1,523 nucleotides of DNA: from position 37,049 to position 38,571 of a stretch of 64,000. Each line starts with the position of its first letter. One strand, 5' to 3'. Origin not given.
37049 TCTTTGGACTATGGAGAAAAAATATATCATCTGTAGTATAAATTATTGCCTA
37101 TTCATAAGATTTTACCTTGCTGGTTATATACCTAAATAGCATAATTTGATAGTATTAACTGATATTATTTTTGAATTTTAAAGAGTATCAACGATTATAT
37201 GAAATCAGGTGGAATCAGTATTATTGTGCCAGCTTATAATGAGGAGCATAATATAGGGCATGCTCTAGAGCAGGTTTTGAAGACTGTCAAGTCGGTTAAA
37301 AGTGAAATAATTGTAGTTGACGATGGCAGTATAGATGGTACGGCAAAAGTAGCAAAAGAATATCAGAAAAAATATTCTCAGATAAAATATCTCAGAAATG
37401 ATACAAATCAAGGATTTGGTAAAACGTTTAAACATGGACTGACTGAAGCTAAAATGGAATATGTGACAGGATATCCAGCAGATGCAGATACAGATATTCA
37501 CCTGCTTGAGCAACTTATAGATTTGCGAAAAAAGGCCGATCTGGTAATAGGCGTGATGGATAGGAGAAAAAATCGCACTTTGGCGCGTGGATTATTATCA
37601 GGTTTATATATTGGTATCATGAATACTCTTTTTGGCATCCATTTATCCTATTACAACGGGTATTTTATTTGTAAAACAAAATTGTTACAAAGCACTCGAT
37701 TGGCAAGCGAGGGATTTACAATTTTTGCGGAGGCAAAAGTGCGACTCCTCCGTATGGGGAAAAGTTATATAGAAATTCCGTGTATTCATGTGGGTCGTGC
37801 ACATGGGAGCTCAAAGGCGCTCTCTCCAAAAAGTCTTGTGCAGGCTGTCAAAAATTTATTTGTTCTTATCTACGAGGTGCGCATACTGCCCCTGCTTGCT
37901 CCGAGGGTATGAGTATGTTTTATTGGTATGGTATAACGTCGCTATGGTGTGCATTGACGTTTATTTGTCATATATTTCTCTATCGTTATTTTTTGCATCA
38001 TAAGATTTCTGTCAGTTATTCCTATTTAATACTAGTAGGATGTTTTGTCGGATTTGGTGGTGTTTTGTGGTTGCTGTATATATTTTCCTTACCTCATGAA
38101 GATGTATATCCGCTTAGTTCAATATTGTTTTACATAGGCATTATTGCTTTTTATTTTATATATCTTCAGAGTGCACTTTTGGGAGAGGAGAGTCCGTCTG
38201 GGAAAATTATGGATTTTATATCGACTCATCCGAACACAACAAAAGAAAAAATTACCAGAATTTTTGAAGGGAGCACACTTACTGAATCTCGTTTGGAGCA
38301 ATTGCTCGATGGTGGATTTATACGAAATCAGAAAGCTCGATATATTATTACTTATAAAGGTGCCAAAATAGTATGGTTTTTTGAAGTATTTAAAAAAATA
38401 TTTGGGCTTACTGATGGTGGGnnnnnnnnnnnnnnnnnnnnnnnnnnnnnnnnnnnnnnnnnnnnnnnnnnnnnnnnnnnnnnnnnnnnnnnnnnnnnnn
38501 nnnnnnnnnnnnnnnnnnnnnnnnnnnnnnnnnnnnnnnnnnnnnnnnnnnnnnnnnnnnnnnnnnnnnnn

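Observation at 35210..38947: Tandem pairs of small 3-TM + winged-helix-like proteins after polyprenol-P-sugar synthase (GT2) genes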

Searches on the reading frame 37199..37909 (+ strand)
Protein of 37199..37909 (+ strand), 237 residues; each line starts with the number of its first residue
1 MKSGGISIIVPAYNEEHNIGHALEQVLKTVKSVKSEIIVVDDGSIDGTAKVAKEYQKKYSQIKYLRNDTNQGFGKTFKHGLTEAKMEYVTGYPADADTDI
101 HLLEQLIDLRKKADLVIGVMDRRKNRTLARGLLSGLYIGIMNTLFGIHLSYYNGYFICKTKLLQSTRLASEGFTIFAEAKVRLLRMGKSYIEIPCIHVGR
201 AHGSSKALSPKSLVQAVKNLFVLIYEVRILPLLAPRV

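Call 3: search_protein_families(library=pfam, proteins=[window:37199-37909:+], max_evalue=1)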
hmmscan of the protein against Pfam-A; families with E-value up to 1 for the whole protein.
window:37199-37909:+ (237 aa): 4 families
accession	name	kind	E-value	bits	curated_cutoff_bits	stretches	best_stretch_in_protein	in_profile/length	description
PF00535.33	Glycos_transf_2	-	4.2e-27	95.6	23.3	1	7-160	1-155/168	Glycosyl transferase family 2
PF13641.12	Glyco_tranf_2_3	-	9e-08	32.8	27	1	6-95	3-96/230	Glycosyltransferase like family 2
PF10111.15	Glyco_tranf_2_2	-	0.00016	21.7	27.3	1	7-96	1-92/276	Glycosyltransferase like family 2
PF13704.12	Glyco_tranf_2_4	-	0.0071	17.3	27.5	1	20-81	4-61/98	Glycosyl transferase family 2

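Call 4: search_protein_families(library=ncbifam, proteins=[window:37199-37909:+], max_evalue=1)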
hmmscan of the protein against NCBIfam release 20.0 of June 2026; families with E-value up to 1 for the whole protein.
window:37199-37909:+ (237 aa): 31 families (the best 25 are shown)
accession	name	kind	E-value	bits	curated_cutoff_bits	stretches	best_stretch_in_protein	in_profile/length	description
TIGR03937.1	PgaC_IcaA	equivalog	4.2e-18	65.5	422.3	1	5-108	46-148/407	poly-beta-1,6-N-acetyl-D-glucosamine synthase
NF007482.0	PRK10073.1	equivalog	3.7e-17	62.3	423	1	5-117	7-117/334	glycosyltransferase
TIGR04283.1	glyco_like_mftF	equivalog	2.4e-12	46.9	182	1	6-114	1-101/221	TIGR04283 family arsenosugar biosynthesis glycosyltransferase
NF053739.1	GlytfEpsEBac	equivalog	6.4e-12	45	450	1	6-98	3-95/265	glycosyltransferase EpsE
TIGR04182.1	glyco_TIGR04182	equivalog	7.1e-12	45.3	325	1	6-210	2-203/293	S-layer glycoprotein N-glycosyltransferase AglJ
NF041875.1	EPS_EpsD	equivalog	1.2e-11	44.6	370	1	6-120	1-116/325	exopolysaccharide biosynthesis glycosyltransferase EpsD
NF047588.1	GlcsyltransPgfSStrep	equivalog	1.3e-11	44.2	500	1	6-150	3-150/308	glycosyltransferase PgfS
NF047683.1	TeichurnBiosyTuaG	equivalog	1.6e-11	44.4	400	1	5-114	7-115/252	teichuronic acid biosynthesis protein TuaG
NF038302.1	EPS_HpsE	equivalog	5e-11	42.1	300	1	6-90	3-91/307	hormogonium polysaccharide biosynthesis glycosyltransferase HpsE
NF050050.1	ProtGlycPglI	equivalog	2.5e-10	40.2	500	1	6-107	4-105/306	GalNAc(5)-diNAcBac-PP-undecaprenol beta-1,3-glucosyltransferase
NF007986.1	PRK10714.1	equivalog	3.2e-09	36.2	529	1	6-219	8-218/316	undecaprenyl-phosphate 4-deoxy-4-formamido-L-arabinose transferase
TIGR03469.1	HpnB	hypoth_equivalog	4.3e-09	35.9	379.25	1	6-100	46-146/386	hopene-associated glycosyltransferase HpnB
NF010496.0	PRK13915.1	equivalog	8.6e-09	34.9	262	1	5-81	32-112/307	glucosyl-3-phosphoglycerate synthase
NF045692.1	OglycostaseCruG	equivalog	2.2e-08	33.5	600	1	4-111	41-153/386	2'-O-glycosyltransferase CruG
NF058614.1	PPMAGASynPpgS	equivalog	3.5e-08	33.1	370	1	7-119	3-112/226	polyprenyl-phospho-N-acetylgalactosaminyl synthase PpgS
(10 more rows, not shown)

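Call 69: search_solved_structures(query=window:37199-37909:+, max_evalue=1e-8, show_alignments=3)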
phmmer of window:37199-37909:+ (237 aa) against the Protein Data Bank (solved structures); distinct sequences matched with E-value up to 1e-8: 6.
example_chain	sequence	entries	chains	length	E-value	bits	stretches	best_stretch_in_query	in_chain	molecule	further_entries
5mlz_A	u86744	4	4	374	1.7e-12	50.7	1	4-223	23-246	Dolichol monophosphate mannose synthase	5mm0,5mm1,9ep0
2z87_A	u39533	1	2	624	6.7e-11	45.5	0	6-109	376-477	Chondroitin synthase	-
2z86_A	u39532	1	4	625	6.7e-11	45.5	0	6-109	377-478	Chondroitin synthase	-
5eke_A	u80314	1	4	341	1.7e-09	40.9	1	6-156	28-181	Uncharacterized glycosyltransferase sll0501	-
5ekp_C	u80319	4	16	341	1.7e-09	40.9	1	6-156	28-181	Uncharacterized glycosyltransferase sll0501 | Glycosyltransferase sll0501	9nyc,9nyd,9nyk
9nye_A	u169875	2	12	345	1.7e-09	40.9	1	6-156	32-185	Glycosyltransferase sll0501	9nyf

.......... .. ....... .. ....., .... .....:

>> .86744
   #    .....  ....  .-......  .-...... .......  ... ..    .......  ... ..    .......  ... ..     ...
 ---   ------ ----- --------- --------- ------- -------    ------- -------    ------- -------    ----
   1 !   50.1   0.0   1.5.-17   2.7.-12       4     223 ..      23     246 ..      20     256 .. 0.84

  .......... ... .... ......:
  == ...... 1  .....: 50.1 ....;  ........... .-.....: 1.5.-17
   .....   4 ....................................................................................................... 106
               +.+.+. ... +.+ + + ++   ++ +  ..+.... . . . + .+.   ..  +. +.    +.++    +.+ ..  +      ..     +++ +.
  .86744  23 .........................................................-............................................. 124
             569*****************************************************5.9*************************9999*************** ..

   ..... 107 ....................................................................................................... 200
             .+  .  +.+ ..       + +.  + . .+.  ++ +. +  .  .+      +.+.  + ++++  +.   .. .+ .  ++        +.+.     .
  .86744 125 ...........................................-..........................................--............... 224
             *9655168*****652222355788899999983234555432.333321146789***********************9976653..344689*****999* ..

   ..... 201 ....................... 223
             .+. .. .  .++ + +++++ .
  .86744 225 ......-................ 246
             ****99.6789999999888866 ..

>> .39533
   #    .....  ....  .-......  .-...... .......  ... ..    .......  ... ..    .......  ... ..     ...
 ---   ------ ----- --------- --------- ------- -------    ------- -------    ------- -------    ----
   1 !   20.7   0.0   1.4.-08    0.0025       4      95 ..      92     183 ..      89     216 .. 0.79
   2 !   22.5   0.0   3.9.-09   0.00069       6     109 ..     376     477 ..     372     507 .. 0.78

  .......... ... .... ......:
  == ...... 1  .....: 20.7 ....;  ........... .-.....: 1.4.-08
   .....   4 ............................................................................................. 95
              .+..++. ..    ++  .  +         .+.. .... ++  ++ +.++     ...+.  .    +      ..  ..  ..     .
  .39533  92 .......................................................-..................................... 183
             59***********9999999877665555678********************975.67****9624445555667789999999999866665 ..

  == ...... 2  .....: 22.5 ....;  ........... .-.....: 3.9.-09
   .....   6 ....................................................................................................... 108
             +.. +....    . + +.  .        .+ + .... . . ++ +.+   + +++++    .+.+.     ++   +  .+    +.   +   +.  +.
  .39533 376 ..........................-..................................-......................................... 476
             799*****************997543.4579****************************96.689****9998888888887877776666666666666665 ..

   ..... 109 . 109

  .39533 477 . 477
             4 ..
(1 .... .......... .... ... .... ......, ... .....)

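Call 89: search_solved_structures(query=A11, max_evalue=1e-10, show_alignments=2)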
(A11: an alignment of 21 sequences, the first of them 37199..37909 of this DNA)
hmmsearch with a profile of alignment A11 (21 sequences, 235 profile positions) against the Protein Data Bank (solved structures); distinct sequences matched with E-value up to 1e-10: 20.
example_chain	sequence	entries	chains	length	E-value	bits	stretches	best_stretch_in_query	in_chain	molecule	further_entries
5mlz_A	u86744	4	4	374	7.2e-26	94.2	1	3-226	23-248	Dolichol monophosphate mannose synthase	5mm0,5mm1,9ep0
2z86_A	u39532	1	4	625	8.9e-26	93.9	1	5-123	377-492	Chondroitin synthase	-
2z87_A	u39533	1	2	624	8.9e-26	93.9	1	5-123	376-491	Chondroitin synthase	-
5eke_A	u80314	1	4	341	2.2e-20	76.2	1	4-165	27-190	Uncharacterized glycosyltransferase sll0501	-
5ekp_C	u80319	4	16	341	2.3e-20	76.1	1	4-157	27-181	Uncharacterized glycosyltransferase sll0501 | Glycosyltransferase sll0501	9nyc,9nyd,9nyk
9nye_A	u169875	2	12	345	2.4e-20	76.1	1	4-157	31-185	Glycosyltransferase sll0501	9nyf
9hwj_A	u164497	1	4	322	6.3e-20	74.7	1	3-217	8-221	Undecaprenyl-phosphate 4-deoxy-4-formamido-L-arabinose transferase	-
3bcv_A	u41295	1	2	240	1.2e-18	70.5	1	4-112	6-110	Putative glycosyltransferase protein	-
6p61_A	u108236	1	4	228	4.9e-18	68.5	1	3-105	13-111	Glycosyltransferase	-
9bhc_C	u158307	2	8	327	7e-18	68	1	3-217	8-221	Undecaprenyl-phosphate 4-deoxy-4-formamido-L-arabinose transferase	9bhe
8vxh_A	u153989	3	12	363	9.4e-18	67.6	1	3-217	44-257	Undecaprenyl-phosphate 4-deoxy-4-formamido-L-arabinose transferase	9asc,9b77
5hea_A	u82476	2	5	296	1.4e-17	67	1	4-111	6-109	Putative glycosyltransferase (GalT1)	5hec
6h1j_A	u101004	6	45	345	2.7e-15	59.6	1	3-139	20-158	Probable ss-1,3-N-acetylglucosaminyltransferase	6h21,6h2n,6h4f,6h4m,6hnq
3l7m_A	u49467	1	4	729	8.8e-15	57.9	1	3-119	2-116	Teichoic acid biosynthesis protein F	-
3l7j_A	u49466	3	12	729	8.8e-15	57.9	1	3-119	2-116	Teichoic acid biosynthesis protein F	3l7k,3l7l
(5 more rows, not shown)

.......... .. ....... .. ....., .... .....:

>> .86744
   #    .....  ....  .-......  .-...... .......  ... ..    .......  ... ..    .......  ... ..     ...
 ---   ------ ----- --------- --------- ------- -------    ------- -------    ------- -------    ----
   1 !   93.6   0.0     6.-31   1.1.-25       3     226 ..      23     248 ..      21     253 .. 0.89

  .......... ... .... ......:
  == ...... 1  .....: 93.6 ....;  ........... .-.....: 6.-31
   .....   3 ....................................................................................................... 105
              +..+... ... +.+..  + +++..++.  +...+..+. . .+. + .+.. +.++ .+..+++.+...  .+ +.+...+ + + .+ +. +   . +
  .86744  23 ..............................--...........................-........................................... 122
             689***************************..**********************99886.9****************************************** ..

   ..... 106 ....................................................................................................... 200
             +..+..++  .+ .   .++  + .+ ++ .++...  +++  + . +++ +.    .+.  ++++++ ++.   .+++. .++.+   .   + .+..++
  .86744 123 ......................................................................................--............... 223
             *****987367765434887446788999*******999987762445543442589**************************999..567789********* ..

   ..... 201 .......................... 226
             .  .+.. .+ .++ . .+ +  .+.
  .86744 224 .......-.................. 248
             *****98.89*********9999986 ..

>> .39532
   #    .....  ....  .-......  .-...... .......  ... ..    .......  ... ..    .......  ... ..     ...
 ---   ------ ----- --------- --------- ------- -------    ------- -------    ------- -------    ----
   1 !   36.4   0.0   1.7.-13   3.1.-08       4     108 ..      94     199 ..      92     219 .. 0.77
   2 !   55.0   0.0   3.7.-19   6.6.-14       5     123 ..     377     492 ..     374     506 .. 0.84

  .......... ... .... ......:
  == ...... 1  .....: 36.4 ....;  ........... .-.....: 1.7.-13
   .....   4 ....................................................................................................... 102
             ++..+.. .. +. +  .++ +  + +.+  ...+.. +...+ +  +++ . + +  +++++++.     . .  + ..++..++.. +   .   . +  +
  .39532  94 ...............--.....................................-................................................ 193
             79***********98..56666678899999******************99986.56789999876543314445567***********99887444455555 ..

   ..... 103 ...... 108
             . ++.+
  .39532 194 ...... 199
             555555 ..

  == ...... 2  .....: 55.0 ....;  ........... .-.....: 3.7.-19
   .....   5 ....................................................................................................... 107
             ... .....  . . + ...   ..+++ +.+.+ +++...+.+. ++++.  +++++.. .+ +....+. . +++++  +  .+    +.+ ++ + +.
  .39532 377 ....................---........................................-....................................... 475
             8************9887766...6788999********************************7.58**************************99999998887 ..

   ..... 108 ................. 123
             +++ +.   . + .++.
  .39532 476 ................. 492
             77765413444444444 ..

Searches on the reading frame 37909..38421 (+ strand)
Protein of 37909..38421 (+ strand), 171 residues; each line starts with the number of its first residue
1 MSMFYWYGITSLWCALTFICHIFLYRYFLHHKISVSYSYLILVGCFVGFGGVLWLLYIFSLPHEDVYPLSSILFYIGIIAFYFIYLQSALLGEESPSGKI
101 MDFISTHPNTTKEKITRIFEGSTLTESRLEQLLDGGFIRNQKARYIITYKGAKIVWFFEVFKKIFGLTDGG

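Call 3: search_protein_families(library=pfam, proteins=[window:37909-38421:+], max_evalue=1)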
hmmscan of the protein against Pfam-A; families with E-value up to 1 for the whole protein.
window:37909-38421:+ (171 aa): 3 families
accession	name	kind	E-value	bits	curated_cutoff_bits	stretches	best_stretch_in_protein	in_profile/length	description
PF14947.12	HTH_45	-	0.00022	21.6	25.5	1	123-162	30-73/77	Winged helix-turn-helix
PF19401.4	DUF5976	-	0.042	14.3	25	1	131-148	8-24/50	Family of unknown function (DUF5976)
PF22822.1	MrpR_N_CB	-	0.08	14.1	27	1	102-131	9-38/79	MrpR, N-terminal core-binding domain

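Call 4: search_protein_families(library=ncbifam, proteins=[window:37909-38421:+], max_evalue=1)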
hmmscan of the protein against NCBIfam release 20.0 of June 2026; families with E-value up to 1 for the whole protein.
window:37909-38421:+ (171 aa): 2 families
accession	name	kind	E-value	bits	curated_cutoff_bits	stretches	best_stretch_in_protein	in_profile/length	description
NF053610.1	Sso10a_fam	subfamily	0.019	15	60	1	116-154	21-63/64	Sso10a family chromatin protein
TIGR01583.1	formate-DH-gamm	equivalog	0.099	12.6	115.85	1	28-91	11-76/204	formate dehydrogenase subunit gamma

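Call 8: find_homologous_proteins(query=window:37909-38421:+, max_evalue=0.01)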
Query window:37909-38421:+ (171 aa): 1 proteins with E <= 0.01 among 34 candidates.
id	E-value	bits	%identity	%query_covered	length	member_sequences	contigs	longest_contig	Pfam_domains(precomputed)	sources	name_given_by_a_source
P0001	1.1e-109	382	100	100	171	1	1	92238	-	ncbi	-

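Call 9: find_encoding_contigs(protein=P0001, flank=10000, max_places=6)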
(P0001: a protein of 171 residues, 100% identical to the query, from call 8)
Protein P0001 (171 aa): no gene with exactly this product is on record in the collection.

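Call 26: search_protein_families(library=phrogs, proteins=[window:37909-38421:+], max_evalue=1)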
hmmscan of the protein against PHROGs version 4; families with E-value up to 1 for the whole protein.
window:37909-38421:+ (171 aa): 3 families
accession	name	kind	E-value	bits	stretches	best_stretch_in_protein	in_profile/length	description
phrog_1687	-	transcription regulation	0.26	12.3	1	99-144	6-116/162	MarR family transcrition regulator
phrog_9120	-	unknown function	0.31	12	1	97-147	73-120/127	-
phrog_1466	-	unknown function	0.32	12.4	1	109-133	64-88/92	-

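Call 62: predict_structure(alignment_id=A8)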
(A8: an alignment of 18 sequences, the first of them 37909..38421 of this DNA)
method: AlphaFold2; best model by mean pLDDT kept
length: 171 residues; sequences in the alignment: 18
mean_pLDDT: 86.7   pTM: 0.67
mean pLDDT of the five models: 86.7, 85.5, 85.1, 84.3, 83.0
residues with pLDDT >= 90: 58; 70-90: 109; 50-70: 3; < 50: 1
segments of 3 or more residues with pLDDT < 50: none
pLDDT, mean of each block of 10 residues (from residue 1): 82 89 88 88 84 84 78 87 85 84 92 91 86 97 95 92 75 47
secondary structure, 60 per line:
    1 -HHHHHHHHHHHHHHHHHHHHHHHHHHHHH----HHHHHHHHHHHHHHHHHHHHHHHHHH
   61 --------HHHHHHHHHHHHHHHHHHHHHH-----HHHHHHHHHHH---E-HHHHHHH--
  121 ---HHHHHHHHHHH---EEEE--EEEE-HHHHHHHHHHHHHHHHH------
elements in order: H2-30 H35-60 H69-90 H96-106 H112-118 H124-134 E138-141 E144-147 H149-165

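Call 80: search_solved_structures(query=A8, max_evalue=10, show_alignments=1)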
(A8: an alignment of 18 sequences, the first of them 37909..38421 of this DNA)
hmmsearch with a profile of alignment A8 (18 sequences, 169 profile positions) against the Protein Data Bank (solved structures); distinct sequences matched with E-value up to 10: 9.
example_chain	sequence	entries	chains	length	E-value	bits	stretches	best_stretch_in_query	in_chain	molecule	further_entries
4yy5_A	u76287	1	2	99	0.0083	19.2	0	92-120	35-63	dTor_3x33L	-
4yy2_A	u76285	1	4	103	0.0085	19.2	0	92-119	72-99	dTor_3x33L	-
2ksd_A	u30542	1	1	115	0.11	15.6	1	32-113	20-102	Aerobic respiration control sensor protein arcB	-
7fby_A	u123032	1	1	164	0.14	15.3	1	97-156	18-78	Transcriptional regulatory protein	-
9w4v_A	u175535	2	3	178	0.17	15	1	97-156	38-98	Uncharacterized HTH-type transcriptional regulator PH0140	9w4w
1sfx_A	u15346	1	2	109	0.4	13.7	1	96-138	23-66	Conserved hypothetical protein AF2008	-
6cmv_A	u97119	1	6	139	0.51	13.4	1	98-140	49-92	Transcriptional regulator Lrs14-like protein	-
3df8_A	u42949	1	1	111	0.56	13.3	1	120-152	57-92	possible HxlR family transcriptional factor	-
9fya_a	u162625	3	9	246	4.5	10.3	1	103-144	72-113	Glycoprotein G2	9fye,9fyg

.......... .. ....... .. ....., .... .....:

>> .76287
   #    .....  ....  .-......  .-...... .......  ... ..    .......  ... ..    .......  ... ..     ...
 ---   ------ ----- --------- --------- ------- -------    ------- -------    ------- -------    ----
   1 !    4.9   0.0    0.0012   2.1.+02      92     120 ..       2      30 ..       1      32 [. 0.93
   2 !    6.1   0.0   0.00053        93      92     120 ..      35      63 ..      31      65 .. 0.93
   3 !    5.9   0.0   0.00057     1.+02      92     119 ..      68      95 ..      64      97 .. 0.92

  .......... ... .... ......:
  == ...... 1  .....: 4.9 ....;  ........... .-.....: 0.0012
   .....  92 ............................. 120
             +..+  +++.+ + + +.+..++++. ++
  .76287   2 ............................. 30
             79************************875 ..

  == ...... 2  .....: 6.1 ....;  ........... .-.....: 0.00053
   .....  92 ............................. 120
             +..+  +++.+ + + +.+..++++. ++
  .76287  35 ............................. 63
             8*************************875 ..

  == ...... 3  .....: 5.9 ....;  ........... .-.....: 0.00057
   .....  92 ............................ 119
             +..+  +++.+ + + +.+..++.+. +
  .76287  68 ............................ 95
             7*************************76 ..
